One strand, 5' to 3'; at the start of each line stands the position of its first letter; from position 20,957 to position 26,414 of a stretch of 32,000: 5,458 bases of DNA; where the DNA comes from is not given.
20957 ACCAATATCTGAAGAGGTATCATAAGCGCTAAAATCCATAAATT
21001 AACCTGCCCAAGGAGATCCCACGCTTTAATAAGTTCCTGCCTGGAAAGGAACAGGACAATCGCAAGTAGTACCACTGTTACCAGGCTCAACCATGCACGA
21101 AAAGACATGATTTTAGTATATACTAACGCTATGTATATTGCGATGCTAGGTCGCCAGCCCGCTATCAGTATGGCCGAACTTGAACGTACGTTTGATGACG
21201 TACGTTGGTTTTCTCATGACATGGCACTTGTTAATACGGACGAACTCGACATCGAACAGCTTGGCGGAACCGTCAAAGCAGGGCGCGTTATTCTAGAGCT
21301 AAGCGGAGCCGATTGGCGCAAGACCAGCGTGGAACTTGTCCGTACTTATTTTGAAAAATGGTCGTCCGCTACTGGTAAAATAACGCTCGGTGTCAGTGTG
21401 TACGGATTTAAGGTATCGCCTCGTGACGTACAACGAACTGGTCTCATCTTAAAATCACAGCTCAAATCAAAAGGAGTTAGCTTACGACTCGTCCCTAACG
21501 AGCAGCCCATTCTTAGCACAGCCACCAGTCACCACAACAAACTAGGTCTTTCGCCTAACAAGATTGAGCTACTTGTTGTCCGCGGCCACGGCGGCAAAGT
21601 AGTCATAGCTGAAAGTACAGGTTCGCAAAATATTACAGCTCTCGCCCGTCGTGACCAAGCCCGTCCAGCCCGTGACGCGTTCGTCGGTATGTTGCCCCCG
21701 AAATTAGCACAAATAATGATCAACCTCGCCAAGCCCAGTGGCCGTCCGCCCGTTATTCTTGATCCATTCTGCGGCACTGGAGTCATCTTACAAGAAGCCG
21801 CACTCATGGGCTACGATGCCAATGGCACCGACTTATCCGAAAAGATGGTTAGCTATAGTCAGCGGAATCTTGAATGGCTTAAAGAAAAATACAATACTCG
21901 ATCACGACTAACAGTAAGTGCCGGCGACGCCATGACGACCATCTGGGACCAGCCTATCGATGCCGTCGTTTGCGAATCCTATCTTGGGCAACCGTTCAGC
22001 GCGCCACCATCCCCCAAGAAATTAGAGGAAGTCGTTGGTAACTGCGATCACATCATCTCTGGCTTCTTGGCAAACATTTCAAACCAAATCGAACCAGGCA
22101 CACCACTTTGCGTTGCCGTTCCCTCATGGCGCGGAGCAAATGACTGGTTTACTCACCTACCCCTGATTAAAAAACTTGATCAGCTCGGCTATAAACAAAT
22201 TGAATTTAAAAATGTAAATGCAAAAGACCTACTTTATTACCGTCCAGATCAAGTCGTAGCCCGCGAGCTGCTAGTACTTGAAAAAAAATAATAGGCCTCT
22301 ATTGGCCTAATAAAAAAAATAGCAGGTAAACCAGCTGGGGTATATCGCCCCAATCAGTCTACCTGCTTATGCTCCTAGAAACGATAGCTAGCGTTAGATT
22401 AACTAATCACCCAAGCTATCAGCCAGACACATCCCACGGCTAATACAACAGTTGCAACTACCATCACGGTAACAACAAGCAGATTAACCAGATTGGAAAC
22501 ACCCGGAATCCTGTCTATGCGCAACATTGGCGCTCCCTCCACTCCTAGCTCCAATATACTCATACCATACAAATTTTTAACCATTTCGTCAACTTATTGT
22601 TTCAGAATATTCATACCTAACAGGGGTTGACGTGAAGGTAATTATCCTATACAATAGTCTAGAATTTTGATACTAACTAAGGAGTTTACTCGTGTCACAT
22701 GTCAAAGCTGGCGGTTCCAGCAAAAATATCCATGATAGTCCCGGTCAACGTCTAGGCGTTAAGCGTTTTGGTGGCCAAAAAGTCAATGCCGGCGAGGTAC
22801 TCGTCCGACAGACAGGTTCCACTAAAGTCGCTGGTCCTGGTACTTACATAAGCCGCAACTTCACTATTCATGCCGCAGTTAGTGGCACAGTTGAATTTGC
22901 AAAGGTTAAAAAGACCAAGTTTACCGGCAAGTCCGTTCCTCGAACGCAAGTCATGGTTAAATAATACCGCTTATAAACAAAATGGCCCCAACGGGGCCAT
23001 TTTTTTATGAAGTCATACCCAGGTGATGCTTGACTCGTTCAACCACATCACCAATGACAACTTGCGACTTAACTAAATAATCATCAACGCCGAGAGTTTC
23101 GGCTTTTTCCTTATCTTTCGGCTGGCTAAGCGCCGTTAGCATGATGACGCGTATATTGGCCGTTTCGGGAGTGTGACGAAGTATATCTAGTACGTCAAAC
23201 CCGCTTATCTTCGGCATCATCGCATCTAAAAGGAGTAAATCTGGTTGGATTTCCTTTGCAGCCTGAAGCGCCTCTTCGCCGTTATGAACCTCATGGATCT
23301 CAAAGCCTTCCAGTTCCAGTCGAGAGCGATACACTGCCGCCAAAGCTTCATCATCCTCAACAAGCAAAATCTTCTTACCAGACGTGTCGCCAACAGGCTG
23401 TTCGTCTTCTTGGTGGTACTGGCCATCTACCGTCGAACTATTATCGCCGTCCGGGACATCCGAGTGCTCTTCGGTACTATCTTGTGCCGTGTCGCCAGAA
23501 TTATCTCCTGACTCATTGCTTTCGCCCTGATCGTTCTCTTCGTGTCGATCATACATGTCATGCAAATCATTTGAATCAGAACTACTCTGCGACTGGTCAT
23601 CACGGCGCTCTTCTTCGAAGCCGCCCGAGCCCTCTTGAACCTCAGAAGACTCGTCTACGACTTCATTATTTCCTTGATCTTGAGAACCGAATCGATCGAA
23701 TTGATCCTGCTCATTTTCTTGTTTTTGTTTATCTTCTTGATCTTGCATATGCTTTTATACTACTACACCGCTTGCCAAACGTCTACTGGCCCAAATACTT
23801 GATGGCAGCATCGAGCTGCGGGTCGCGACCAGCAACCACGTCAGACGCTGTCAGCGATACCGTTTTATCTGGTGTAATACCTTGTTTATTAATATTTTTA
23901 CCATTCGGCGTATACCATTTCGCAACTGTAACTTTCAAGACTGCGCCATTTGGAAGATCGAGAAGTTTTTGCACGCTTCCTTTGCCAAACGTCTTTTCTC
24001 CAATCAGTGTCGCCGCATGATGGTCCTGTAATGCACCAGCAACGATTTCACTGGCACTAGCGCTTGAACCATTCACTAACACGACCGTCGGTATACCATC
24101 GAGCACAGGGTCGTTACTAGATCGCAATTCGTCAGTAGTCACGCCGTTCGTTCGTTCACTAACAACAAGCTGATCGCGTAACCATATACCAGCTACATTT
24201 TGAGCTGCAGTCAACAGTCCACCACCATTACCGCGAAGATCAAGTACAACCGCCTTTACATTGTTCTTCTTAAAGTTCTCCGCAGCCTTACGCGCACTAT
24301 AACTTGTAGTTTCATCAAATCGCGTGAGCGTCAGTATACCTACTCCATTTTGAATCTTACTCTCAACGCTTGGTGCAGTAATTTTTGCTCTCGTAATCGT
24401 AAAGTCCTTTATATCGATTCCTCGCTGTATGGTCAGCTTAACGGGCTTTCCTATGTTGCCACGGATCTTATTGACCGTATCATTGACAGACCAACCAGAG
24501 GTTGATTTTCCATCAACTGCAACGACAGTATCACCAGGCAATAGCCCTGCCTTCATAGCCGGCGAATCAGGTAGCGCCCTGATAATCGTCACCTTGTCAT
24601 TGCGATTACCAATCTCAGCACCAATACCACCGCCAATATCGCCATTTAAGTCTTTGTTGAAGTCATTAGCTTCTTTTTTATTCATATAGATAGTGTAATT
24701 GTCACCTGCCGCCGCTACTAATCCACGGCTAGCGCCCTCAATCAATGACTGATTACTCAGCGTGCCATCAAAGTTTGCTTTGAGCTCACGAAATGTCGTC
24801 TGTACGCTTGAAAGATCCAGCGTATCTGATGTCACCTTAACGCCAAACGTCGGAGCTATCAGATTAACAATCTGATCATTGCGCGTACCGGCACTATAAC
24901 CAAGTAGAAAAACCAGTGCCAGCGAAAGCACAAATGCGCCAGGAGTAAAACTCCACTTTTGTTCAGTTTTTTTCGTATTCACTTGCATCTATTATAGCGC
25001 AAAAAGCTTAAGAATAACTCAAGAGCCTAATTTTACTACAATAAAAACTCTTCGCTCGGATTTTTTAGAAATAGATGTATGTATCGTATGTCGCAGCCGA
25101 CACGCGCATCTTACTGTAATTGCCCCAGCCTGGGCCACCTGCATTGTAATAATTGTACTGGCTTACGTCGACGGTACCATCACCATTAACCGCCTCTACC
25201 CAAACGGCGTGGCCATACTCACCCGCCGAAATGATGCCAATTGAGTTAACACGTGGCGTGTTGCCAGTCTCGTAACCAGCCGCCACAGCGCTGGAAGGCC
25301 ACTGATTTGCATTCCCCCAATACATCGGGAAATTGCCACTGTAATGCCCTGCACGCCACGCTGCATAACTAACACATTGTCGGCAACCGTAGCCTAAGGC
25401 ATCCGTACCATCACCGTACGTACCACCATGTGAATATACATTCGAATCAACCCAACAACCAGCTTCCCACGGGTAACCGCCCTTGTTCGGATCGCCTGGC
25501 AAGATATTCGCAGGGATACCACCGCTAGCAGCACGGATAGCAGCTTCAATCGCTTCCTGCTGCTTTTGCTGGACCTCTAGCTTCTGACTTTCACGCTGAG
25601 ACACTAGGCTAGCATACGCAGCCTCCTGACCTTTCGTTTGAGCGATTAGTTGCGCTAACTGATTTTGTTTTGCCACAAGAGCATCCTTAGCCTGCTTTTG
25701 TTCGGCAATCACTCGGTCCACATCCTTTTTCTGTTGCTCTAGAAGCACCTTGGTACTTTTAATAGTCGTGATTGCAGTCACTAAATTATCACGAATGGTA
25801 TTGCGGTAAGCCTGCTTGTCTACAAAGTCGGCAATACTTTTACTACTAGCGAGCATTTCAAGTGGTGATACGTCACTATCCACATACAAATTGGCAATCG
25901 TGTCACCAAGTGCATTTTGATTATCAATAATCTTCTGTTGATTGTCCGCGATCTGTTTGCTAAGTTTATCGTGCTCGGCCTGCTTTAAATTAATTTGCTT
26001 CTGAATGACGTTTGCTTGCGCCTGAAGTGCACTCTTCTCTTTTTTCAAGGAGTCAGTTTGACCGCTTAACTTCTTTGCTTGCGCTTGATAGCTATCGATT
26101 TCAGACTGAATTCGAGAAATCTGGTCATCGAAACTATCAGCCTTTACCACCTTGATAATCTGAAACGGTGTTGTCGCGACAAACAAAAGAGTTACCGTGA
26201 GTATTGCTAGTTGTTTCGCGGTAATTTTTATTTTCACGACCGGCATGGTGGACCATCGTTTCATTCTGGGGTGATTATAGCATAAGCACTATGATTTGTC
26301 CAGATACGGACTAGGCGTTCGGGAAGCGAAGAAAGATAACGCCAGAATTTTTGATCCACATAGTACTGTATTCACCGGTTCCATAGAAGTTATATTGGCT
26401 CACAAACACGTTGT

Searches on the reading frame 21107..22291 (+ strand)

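Call 7: search_protein_families(library=pfam, proteins=[window:21107-22291:+], max_evalue=0.001)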
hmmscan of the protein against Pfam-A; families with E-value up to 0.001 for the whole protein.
window:21107-22291:+ (394 aa): 5 families
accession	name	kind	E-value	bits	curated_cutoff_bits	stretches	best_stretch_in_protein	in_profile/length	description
PF01170.24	UPF0020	-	6.6e-09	36.2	22.3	1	193-255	9-96/197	RMKL-like, methyltransferase domain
PF13847.12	Methyltransf_31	-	4.4e-08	33.4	27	1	217-340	7-113/145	Methyltransferase domain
PF13649.12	Methyltransf_25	-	2.4e-06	28.6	27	1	217-294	1-75/97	Methyltransferase domain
PF01555.25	N6_N4_Mtase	-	6.4e-06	26.7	26.7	1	190-252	160-220/221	DNA methylase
PF08241.18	Methyltransf_11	-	0.0005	21.1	21.2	0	219-293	2-70/95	Methyltransferase domain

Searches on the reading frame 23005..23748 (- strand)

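Call 8: search_protein_families(library=pfam, proteins=[window:23005-23748:-], max_evalue=0.001)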
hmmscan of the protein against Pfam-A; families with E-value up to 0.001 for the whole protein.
window:23005-23748:- (247 aa): 1 family
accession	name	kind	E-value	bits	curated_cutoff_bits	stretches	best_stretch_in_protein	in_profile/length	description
PF00072.30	Response_reg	-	1.7e-23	83.3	30.2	1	127-228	1-100/111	Response regulator receiver domain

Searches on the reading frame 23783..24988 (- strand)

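Call 8: search_protein_families(library=pfam, proteins=[window:23783-24988:-], max_evalue=0.001)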
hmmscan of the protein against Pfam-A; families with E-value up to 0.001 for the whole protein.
window:23783-24988:- (401 aa): 5 families
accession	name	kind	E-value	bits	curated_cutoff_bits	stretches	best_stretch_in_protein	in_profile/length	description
PF03572.23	Peptidase_S41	-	1.1e-51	175.1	24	1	216-376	2-164/165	Peptidase family S41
PF17820.7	PDZ_6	-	1.1e-13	51.1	27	1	137-189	4-54/54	PDZ domain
PF13180.12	PDZ_2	-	7.2e-10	39.5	27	1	120-198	1-78/80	PDZ domain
PF00595.29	PDZ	-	2.4e-09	37.9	23.2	1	117-188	7-81/81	PDZ domain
PF22694.1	CtpB_N-like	-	7.8e-06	26.7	27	1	54-105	33-84/85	Activating protease CtpB N-terminal domain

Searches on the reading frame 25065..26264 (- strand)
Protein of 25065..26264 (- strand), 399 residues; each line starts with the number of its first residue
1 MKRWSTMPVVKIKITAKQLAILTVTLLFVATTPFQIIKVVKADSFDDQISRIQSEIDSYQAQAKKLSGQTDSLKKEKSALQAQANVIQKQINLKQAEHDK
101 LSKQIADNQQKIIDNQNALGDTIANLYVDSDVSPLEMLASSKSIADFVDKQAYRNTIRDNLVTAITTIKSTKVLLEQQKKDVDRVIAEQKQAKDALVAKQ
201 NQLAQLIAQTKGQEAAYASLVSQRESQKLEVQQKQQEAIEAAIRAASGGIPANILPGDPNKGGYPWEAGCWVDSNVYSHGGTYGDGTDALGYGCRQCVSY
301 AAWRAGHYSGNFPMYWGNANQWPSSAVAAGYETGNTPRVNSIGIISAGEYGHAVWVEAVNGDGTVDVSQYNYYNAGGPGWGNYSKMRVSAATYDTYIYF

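Call 8: search_protein_families(library=pfam, proteins=[window:25065-26264:-], max_evalue=0.001)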
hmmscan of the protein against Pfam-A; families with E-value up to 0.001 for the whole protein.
window:25065-26264:- (399 aa): 3 families
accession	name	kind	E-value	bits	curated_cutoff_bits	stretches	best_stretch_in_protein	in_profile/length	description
PF05257.22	CHAP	-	5.2e-15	56.2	26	1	290-371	4-81/81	CHAP domain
PF11932.13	DUF3450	-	0.00029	20.7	32.6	1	44-109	27-92/241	Protein of unknown function (DUF3450)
PF24319.2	DUF7491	-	0.00053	20.6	30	1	41-106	22-87/90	Coiled-coil region of unknown function (DUF7491)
